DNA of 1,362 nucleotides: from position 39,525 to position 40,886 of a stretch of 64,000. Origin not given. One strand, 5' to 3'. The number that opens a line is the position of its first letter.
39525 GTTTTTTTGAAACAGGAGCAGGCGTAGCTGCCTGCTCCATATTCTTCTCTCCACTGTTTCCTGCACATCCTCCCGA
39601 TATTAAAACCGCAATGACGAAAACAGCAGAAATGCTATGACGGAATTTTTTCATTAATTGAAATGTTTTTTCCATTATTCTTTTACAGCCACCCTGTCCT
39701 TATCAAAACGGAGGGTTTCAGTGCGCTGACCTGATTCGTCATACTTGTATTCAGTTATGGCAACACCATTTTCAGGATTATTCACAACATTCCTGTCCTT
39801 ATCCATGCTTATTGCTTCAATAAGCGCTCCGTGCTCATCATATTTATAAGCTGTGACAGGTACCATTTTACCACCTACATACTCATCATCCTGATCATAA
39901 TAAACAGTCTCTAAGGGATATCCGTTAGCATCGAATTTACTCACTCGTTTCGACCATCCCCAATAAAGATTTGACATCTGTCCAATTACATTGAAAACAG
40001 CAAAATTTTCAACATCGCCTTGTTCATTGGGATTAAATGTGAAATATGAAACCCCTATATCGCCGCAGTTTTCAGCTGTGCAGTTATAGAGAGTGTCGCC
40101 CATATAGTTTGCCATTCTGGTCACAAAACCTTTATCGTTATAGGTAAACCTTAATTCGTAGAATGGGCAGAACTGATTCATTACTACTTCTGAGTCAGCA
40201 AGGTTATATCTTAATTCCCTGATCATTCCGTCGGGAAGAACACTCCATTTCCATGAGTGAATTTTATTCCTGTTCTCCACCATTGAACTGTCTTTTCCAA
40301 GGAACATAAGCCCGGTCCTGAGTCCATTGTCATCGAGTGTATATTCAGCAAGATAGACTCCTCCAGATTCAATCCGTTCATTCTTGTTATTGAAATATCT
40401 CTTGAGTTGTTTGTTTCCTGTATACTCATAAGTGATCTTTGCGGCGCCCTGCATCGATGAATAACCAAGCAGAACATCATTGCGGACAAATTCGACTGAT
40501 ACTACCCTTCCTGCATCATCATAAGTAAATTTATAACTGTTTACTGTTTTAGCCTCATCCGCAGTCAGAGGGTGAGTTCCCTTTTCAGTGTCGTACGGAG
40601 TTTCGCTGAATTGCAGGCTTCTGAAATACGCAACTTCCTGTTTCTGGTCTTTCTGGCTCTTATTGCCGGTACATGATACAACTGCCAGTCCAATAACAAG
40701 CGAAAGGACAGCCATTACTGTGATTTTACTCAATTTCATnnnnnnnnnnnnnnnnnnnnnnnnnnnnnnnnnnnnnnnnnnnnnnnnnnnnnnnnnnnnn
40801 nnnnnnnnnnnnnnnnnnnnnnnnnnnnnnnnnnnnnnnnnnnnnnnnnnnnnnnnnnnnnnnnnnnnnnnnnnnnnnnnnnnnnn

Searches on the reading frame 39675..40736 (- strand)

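Call 35: search_protein_families(library=pfam, proteins=[window:39675-40736:-], max_evalue=0.0001)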
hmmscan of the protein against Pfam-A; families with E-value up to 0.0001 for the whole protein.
window:39675-40736:- (353 aa): 1 family
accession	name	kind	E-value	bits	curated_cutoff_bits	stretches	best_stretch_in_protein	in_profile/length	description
PF05593.20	RHS_repeat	-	5.2e-06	27.2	22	0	67-81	17-31/38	RHS Repeat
